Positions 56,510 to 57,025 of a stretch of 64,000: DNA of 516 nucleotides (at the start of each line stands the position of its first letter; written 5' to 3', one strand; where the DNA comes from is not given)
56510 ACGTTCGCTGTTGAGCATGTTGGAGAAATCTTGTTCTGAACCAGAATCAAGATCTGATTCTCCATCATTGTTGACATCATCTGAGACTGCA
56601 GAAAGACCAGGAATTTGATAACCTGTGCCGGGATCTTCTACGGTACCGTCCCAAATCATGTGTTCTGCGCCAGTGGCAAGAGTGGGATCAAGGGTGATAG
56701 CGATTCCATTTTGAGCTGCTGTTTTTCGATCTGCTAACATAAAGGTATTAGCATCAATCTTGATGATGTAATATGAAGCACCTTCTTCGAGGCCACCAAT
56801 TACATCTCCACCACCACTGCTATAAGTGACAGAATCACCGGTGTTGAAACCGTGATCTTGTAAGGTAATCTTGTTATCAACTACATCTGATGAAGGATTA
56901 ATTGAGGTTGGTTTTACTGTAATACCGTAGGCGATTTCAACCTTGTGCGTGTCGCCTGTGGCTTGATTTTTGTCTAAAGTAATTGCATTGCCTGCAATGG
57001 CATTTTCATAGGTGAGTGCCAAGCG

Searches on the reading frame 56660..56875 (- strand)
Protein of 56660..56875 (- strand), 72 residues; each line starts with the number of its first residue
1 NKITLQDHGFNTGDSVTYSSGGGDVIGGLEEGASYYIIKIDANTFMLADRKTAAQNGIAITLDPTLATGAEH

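Call 11: search_solved_structures(query=A1, max_evalue=10, show_alignments=4)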
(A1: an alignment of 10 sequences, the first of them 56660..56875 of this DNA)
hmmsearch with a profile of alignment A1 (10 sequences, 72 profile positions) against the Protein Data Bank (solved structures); distinct sequences matched with E-value up to 10: 12.
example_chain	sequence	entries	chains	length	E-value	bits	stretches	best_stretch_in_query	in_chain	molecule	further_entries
4hiz_A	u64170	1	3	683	0.017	18.1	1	2-61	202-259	Endosialidase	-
4bsk_A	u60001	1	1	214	0.053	16.5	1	6-40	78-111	VASCULAR ENDOTHELIAL GROWTH FACTOR RECEPTOR 3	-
9m98_M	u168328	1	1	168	0.098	15.7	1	7-32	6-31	RNA polymerase-binding transcription factor CarD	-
9m9d_M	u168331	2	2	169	0.1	15.6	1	7-32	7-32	RNA polymerase-binding transcription factor CarD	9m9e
2lzj_A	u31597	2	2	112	0.41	13.7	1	7-23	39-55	Ubiquitin-like modifier-activating enzyme 1 | UBIQUITIN-ACTIVATING ENZYME E1 X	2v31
2kqu_A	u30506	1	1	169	0.49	13.4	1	10-31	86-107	Flavodoxin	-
6y17_C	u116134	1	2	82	0.49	13.4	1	14-66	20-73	Nebulin,Nuclear receptor corepressor 1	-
5cff_A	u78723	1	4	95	0.7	12.9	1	28-57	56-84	Miranda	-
2qfh_A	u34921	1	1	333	1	12.4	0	9-28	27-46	Complement factor H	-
3gau_A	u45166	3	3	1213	1.3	12.1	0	11-22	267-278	Complement factor H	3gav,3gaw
1haq_A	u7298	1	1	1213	1.3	12.1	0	11-22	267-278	COMPLEMENT FACTOR H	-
1xd5_A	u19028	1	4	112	2.1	11.4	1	11-62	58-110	antifungal protein GAFP-1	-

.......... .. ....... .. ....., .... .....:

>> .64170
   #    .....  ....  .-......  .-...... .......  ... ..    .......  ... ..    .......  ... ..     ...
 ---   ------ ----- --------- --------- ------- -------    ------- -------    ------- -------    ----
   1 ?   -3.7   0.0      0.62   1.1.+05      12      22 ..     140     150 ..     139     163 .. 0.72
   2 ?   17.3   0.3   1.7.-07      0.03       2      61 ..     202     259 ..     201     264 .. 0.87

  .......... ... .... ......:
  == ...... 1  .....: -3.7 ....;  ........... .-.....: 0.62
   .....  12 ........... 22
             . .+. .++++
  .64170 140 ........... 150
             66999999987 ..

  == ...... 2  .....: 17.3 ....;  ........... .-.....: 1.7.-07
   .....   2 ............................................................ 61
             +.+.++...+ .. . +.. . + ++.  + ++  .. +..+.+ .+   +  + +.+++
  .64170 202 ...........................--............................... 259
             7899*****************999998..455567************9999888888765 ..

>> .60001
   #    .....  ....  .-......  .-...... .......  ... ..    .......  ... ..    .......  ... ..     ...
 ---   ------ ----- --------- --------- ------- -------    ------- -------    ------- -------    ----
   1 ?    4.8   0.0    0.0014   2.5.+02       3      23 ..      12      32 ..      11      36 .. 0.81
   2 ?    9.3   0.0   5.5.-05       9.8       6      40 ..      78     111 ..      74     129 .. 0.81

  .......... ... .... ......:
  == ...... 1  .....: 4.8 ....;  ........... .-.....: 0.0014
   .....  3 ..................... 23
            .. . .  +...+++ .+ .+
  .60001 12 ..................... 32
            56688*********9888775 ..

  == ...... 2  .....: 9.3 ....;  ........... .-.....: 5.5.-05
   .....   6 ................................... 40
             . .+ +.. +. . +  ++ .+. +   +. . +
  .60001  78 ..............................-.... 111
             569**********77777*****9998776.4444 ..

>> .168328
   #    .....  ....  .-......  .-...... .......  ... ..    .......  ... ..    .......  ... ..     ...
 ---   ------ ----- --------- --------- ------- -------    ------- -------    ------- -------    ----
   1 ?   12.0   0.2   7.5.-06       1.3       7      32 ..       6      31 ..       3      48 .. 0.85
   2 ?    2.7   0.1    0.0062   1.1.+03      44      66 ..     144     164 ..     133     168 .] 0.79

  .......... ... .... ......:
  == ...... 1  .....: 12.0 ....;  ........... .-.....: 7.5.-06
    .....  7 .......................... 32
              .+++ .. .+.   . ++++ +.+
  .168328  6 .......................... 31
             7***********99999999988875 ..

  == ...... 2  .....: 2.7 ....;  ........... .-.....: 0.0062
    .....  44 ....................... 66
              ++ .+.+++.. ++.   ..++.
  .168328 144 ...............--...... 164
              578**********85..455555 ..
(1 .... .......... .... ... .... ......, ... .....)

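Call 12: search_protein_families(library=pfam, alignment_id=A1, max_evalue=10)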
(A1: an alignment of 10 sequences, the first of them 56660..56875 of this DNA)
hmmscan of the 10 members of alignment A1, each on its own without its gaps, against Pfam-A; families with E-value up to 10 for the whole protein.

A. member 1, window:56660-56875:- (72 aa): 2 families
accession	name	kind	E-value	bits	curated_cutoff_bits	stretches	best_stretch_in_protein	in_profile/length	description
PF12195.14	End_beta_barrel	-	0.0095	16.3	35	1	2-56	20-72/83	Beta barrel domain of bacteriophage endosialidase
PF16190.11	E1_FCCH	-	0.082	13.4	29.5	1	6-51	12-55/70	Ubiquitin-activating enzyme E1 FCCH domain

B. families by the number of members that match (of 10 scanned): 6 families
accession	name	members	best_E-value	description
PF12195.14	End_beta_barrel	3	0.0037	Beta barrel domain of bacteriophage endosialidase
PF16190.11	E1_FCCH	2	0.00015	Ubiquitin-activating enzyme E1 FCCH domain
PF16656.11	Pur_ac_phosph_N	1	0.039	Purple acid Phosphatase, N-terminal domain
PF15969.10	RexA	1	0.097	Intracellular sensor of Lambda phage, Abi component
PF16762.11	RHH_6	1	0.11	Ribbon-helix-helix domain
PF03017.19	Transposase_23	1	0.12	TNP1/EN/SPM transposase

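Call 14: find_homologous_proteins(query=A1, max_evalue=0.001)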
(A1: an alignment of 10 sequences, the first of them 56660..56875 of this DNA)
Query A1 (10 sequences): 415 candidates shared short words with the query, none scored E <= 0.001.

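Call 21: predict_structure(alignment_id=A1)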
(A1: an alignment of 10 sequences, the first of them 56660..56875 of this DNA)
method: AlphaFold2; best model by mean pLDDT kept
length: 72 residues; sequences in the alignment: 10
mean_pLDDT: 93.9   pTM: 0.80
mean pLDDT of the five models: 93.9, 93.7, 93.7, 93.5, 93.0
residues with pLDDT >= 90: 66; 70-90: 4; 50-70: 2; < 50: 0
segments of 3 or more residues with pLDDT < 50: none
pLDDT, mean of each block of 10 residues (from residue 1): 92 97 92 97 97 98 90 66
secondary structure, 60 per line:
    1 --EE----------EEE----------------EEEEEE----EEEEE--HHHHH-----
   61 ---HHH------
elements in order: E15-17 E34-39 E44-48 H51-55

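Call 23: search_protein_representatives(alignment_id=A1)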
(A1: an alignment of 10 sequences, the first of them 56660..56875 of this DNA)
Query: 10 sequences, 72 profile positions. Proteins with E-value up to 0.001 (for the whole library): 8692; up to 1e-10: 2702; up to 1e-30: 515. The best 150 are listed.
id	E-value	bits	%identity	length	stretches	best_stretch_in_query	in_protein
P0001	3.3e-294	965.6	-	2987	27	2-64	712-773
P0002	2.4e-165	552.8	-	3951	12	2-69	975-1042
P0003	1.9e-145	488.9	-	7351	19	1-69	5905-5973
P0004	1.6e-144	486.1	-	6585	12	7-70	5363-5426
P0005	1.7e-140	473.1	-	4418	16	2-69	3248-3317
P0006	8.2e-134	451.7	-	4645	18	2-56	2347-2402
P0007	1.7e-130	441.0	-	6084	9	2-72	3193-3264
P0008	1.6e-129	437.9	-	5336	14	7-72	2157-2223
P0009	2.1e-122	415.1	-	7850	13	2-63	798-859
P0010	1.3e-121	412.6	-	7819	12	1-67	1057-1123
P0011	2.4e-121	411.7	-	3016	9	3-68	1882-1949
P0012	1.1e-118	403.2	-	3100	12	3-63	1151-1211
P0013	4.2e-117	398.2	-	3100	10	7-72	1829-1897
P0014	5.3e-117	397.8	-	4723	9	4-69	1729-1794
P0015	9.8e-112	381.0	-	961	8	1-62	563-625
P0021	1.4e-108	370.9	-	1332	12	3-65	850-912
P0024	2.2e-105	360.6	-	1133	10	5-69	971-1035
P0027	1.8e-104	357.7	-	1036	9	2-63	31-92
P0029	3.4e-102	350.4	-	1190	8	2-70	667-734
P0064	4.0e-77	270.1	-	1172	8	1-64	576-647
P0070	5.9e-76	266.3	-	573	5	2-64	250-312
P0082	8.0e-72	253.1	-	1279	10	21-72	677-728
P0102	9.5e-67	236.8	-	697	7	7-59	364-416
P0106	8.0e-66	233.9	-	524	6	1-55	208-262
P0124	6.5e-62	221.3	-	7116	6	2-72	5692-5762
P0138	4.4e-60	215.5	-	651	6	3-54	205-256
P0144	1.4e-59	213.9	-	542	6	2-62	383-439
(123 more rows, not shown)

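Call 27: search_protein_families(library=pfam, proteins=[P0015, P0021, P0024, P0027, P0029, P0070, P0106, P0144, P0138, P0102], max_evalue=0.01)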
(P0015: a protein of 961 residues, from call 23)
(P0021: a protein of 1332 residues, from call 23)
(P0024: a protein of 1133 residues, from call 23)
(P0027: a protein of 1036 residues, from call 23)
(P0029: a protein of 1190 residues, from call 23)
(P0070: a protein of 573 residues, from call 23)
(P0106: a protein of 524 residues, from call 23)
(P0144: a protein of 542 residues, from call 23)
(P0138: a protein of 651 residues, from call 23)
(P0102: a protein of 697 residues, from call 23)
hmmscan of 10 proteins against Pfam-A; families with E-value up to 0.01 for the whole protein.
P0015 (961 aa): 4 families
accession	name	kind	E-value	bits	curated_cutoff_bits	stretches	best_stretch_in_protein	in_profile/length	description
PF00669.25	Flagellin_N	-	1e-27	97.4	26.6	1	1-127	5-131/139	Bacterial flagellin N-terminal helical region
PF00700.27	Flagellin_C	-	1e-20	74.2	23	1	877-960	3-86/86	Bacterial flagellin C-terminal helical region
PF16190.11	E1_FCCH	-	2.7e-07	31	29.5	0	387-428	11-52/70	Ubiquitin-activating enzyme E1 FCCH domain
PF00166.26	Cpn10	-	0.00061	20.2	21.1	0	211-244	57-88/93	Chaperonin 10 Kd subunit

P0021 (1332 aa): 3 families
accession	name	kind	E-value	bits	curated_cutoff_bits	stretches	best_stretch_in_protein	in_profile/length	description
PF16190.11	E1_FCCH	-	5.2e-10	39.7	29.5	0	853-868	12-27/70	Ubiquitin-activating enzyme E1 FCCH domain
PF12195.14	End_beta_barrel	-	2e-09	37.7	35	0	501-555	13-65/83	Beta barrel domain of bacteriophage endosialidase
PF01556.23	DnaJ_C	-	9.1e-05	23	26.6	0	685-784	40-134/152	DnaJ C terminal domain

P0024 (1133 aa): 2 families
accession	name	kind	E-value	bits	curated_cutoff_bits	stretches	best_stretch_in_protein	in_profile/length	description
PF00669.25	Flagellin_N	-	1.7e-26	93.3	26.6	1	5-135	1-131/139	Bacterial flagellin N-terminal helical region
PF00700.27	Flagellin_C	-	1e-19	71.1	23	1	1049-1132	3-86/86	Bacterial flagellin C-terminal helical region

P0027 (1036 aa): 0 families

P0029 (1190 aa): 0 families

P0070 (573 aa): 3 families
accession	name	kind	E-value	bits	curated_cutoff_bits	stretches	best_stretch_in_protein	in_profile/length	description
PF00166.26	Cpn10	-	8.6e-05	22.9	21.1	0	255-289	55-87/93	Chaperonin 10 Kd subunit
PF12195.14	End_beta_barrel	-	0.0003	21.1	35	0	33-80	20-63/83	Beta barrel domain of bacteriophage endosialidase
PF16190.11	E1_FCCH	-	0.0023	18.4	29.5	0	160-181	3-26/70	Ubiquitin-activating enzyme E1 FCCH domain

P0106 (524 aa): 4 families
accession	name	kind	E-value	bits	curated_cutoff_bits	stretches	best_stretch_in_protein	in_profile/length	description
PF00700.27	Flagellin_C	-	2.3e-18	66.7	23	1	435-515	6-86/86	Bacterial flagellin C-terminal helical region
PF16190.11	E1_FCCH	-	6e-11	42.7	29.5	0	137-185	8-54/70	Ubiquitin-activating enzyme E1 FCCH domain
PF02559.22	CarD_TRCF_RID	-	3.9e-08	33.7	23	0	363-387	1-25/57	CarD-like/TRCF RID domain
PF22639.1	Gp18_dom_I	-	0.00017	21.9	27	0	165-212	10-58/93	Tail sheath protein Gp18-like domain I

P0144 (542 aa): 2 families
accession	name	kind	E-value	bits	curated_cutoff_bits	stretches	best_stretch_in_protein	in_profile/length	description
PF00700.27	Flagellin_C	-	6.7e-21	74.9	23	1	458-541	3-86/86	Bacterial flagellin C-terminal helical region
PF16190.11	E1_FCCH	-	4.9e-08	33.4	29.5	0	160-209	10-55/70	Ubiquitin-activating enzyme E1 FCCH domain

P0138 (651 aa): 0 families

P0102 (697 aa): 0 families

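Call 28: list_cluster_members(proteins=[P0001, P0002, P0015, P0021, P0024, P0027, P0070, P0106, P0003, P0124])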
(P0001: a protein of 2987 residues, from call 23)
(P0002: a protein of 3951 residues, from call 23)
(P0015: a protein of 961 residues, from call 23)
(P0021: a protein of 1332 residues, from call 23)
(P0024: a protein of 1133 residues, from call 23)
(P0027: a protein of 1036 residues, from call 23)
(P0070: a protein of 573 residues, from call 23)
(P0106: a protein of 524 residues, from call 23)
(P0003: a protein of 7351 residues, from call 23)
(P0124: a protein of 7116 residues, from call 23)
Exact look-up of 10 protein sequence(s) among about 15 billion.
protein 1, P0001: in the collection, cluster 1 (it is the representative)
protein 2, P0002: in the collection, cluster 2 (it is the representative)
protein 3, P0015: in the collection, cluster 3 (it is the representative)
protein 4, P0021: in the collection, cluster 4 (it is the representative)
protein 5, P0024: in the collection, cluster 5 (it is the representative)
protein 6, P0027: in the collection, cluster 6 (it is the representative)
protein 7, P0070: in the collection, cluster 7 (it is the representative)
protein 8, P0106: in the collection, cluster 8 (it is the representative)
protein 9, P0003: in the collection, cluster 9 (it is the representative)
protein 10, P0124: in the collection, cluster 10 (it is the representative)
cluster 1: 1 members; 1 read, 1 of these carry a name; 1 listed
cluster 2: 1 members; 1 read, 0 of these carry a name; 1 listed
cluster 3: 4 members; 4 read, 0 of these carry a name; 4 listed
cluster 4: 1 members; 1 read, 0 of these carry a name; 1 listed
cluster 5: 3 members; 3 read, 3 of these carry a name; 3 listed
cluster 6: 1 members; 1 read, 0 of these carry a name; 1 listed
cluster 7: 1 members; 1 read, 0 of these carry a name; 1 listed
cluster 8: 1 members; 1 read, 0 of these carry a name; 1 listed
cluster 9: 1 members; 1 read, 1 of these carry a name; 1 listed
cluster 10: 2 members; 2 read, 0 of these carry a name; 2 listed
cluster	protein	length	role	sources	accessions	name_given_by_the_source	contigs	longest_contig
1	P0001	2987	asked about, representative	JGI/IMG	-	hypothetical protein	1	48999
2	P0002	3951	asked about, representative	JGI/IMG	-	-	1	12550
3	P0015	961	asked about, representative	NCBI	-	-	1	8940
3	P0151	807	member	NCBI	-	-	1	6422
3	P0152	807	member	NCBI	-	-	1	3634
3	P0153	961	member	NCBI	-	-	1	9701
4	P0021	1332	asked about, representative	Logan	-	-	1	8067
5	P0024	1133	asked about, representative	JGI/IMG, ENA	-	flagellin-like hook-associated protein FlgL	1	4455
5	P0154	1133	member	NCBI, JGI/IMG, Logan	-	flagellin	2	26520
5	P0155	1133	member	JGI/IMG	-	flagellin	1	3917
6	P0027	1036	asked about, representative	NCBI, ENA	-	-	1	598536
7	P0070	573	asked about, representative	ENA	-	-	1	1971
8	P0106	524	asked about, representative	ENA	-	-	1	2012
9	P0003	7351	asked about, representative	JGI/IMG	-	hypothetical protein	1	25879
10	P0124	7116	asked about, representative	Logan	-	-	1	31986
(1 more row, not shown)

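Call 31: search_solved_structures(query=A2, max_evalue=1, show_alignments=5)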
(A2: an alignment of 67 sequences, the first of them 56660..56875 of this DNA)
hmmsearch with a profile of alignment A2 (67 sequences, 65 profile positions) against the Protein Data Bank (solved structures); distinct sequences matched with E-value up to 1: 6.
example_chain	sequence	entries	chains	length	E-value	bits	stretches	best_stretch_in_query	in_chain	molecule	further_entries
4hiz_A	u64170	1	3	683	0.0038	20.1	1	1-54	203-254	Endosialidase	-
2q7z_A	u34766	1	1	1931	0.15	14.9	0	7-26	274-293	Complement receptor type 1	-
9m9d_M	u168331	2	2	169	0.36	13.7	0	5-24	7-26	RNA polymerase-binding transcription factor CarD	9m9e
9m98_M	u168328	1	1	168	0.41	13.6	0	5-24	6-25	RNA polymerase-binding transcription factor CarD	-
7ekq_Q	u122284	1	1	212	0.92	12.4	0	8-40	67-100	Chaperonin 23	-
6x39_A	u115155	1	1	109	0.95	12.4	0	13-37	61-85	Receptor-type tyrosine-protein phosphatase F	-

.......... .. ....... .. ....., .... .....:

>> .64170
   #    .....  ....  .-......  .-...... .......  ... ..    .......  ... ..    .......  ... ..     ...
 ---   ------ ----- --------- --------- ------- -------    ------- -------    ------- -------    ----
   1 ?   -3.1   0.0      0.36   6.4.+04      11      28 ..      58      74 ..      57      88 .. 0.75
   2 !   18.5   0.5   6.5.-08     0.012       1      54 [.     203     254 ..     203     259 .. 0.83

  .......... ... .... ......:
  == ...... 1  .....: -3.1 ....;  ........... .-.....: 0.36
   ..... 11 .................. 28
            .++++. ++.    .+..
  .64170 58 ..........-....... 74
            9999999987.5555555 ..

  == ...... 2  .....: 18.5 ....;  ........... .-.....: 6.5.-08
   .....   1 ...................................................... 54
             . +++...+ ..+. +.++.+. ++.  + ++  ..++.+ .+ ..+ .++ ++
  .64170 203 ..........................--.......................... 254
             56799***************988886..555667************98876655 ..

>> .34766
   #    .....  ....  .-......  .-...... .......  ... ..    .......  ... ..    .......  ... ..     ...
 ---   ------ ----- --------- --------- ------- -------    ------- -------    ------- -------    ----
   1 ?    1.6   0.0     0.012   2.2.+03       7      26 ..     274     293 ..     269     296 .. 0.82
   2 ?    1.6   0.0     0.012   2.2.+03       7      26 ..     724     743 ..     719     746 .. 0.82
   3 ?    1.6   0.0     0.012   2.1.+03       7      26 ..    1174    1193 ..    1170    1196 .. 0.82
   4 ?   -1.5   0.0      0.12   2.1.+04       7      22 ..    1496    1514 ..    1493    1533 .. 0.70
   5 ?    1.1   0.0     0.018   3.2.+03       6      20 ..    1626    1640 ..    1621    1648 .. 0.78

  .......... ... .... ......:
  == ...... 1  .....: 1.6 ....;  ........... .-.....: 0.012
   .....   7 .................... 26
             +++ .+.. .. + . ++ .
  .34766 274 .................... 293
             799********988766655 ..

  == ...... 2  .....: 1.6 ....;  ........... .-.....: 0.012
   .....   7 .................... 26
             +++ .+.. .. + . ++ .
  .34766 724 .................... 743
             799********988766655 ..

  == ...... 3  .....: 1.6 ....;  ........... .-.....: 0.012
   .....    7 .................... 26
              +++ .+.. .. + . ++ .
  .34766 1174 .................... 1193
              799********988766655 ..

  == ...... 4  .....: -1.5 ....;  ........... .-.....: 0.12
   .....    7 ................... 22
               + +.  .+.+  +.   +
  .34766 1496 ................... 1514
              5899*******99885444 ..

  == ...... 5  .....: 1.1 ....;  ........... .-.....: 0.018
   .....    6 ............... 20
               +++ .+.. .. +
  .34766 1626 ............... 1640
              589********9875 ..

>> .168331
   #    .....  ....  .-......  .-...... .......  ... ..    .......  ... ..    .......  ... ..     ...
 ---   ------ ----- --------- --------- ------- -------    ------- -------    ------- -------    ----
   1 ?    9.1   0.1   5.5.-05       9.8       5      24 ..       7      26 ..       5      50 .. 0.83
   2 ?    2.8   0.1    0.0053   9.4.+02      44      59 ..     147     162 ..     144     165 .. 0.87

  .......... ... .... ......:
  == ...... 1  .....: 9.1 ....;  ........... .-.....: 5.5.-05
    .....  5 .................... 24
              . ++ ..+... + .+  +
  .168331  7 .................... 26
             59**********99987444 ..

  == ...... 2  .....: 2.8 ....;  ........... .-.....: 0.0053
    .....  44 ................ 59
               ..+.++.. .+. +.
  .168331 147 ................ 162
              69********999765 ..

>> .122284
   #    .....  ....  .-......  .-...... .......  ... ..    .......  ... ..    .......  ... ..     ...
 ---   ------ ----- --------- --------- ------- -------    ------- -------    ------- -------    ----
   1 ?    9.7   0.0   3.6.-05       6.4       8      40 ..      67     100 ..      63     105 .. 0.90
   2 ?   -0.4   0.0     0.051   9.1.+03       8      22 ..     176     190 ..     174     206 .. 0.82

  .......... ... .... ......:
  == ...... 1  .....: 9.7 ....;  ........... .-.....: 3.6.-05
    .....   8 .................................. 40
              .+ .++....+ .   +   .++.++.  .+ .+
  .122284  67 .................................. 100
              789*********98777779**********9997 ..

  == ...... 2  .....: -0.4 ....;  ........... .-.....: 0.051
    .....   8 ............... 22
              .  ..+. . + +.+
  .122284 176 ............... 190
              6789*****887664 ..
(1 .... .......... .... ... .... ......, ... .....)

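Call 35: fold_search(model_id=the predicted structure, library=pdb)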
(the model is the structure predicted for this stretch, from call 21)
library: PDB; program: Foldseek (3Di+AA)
matches with E <= 10: 63; with E <= 0.001: 0
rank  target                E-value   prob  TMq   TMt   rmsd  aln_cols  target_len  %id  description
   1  9n71_A                1.4e+00  0.06  0.22  0.07  10.8        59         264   24  Tail tube structure of Acinetobacter baumannii phage Mystique (released 2025-03-19)
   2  9qhi_B                1.6e+00  0.28  0.43  0.04   6.5        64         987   19  Structure of UBA6-UbDha-BIRC6 trapped ternary complex (cluster 0) (released 2025-10-29)
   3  9qgw_B                1.9e+00  0.38  0.47  0.04   4.5        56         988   21  Consensus structure of UBA6-UbDha-BIRC6 trapped ternary complex (singly loaded) (released 2025-10-29)
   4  9qim_B                1.9e+00  0.25  0.43  0.04   6.6        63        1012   19  Consensus structure of UBA6-BIRC6 (released 2025-10-29)
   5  9qiv_B                2.2e+00  0.38  0.48  0.04   3.9        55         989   22  Consensus structure of UBA6-BIRC6 (alternative conformation) (released 2025-10-29)
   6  4p22_B                2.9e+00  0.25  0.46  0.11   3.9        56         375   27  Crystal Structure of N-terminal Fragments of E1 (released 2015-02-25)
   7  4i1k_A                2.9e+00  0.02  0.18  0.14  10.6        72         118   14  Crystal Structure of VRN1 (Residues 208-341) (released 2012-12-19)
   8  5knl_A                3.0e+00  0.35  0.52  0.04   4.4        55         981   22  Crystal structure of S. pombe ubiquitin E1 (Uba1) in complex with Ubc15 and ubiquitin (released 2017-02-15)
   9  9mc7_A                3.0e+00  0.30  0.50  0.05   5.1        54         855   30  Cryo-EM structure of Human UBA1-UBE2O-Ub -Recruitment state 4 (released 2026-03-25)
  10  9b5c_A                3.2e+00  0.18  0.44  0.04   6.0        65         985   20  Ubiquitin E1-Ub-E2 tetrahedral transthiolation intermediate mimic (doubly Ub-loaded) - consensus map and model (released 2024-06-05)
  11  7sol_C                3.4e+00  0.16  0.40  0.04   5.8        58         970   16  Crystal Structures of the bispecific ubiquitin/FAT10 activating enzyme, Uba6 (released 2022-11-02)
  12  9mc4_A                4.4e+00  0.21  0.48  0.04   3.8        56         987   27  Cryo-EM structure of Human UBA1-UBE2O-Ub -Transthiolation state 4 (released 2026-03-25)
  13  9jlf_E                4.4e+00  0.13  0.40  0.15   4.7        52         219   10  Cryo-EM Structure of Bacteriophage FCWL1 head-to-tail interface (released 2025-01-22)
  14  6ulg_G                4.4e+00  0.01  0.18  0.07  10.5        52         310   13  Cryo-EM structure of the FLCN-FNIP2-Rag-Ragulator complex (released 2019-11-20)
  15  9h4q_c                4.4e+00  0.01  0.17  0.07   9.9        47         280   11  Cryo-EM structure of the SEAC wing - EGOC (released 2025-11-05)
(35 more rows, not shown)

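Call 77: fold_search(model_id=the predicted structure, library=viral)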
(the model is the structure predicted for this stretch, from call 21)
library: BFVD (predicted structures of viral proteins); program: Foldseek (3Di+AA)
matches with E <= 10: 254; with E <= 0.001: 13
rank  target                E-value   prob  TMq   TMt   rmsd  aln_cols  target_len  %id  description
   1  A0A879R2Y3            2.3e-05  1.00  0.85  0.14   1.4        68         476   44  Baseplate wedge initiator [Synechococcus phage S-SRM01]
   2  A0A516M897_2          9.6e-05  1.00  0.82  0.06   0.9        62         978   39  (no name in the UniProt tables at hand)
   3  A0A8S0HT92            1.2e-04  1.00  0.72  0.69   1.6        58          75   31  (no name in the UniProt tables at hand)
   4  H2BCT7                2.0e-04  1.00  0.75  0.21   1.1        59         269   30  (no name in the UniProt tables at hand)
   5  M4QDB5                2.2e-04  1.00  0.84  0.05   1.9        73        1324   33  DUF1565 domain-containing protein [Prochlorococcus phage MED4-213]
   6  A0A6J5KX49            2.3e-04  1.00  0.77  0.24   1.2        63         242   33  Phage tail collar domain containing protein [uncultured Caudovirales phage]
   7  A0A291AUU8            3.1e-04  1.00  0.75  0.06   1.0        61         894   36  (no name in the UniProt tables at hand)
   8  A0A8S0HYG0            3.8e-04  1.00  0.76  0.44   3.2        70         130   23  (no name in the UniProt tables at hand)
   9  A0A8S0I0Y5            4.0e-04  1.00  0.76  0.08   1.8        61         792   28  (no name in the UniProt tables at hand)
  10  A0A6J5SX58            4.8e-04  1.00  0.83  0.08   1.9        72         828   42  Uncharacterized protein [uncultured Caudovirales phage]
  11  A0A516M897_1          6.2e-04  1.00  0.72  0.05   1.1        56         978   43  (no name in the UniProt tables at hand)
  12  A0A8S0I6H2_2          6.6e-04  1.00  0.82  0.08   1.8        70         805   30  (no name in the UniProt tables at hand)
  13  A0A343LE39            7.9e-04  1.00  0.77  0.15   2.8        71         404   35  Tail fiber protein [Leptospira phage LE3]
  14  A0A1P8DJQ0            1.0e-03  1.00  0.67  0.07   3.9        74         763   31  (no name in the UniProt tables at hand)
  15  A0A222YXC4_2          1.4e-03  1.00  0.69  0.04   1.0        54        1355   31  Baseplate wedge initiator [Synechococcus phage Bellamy]
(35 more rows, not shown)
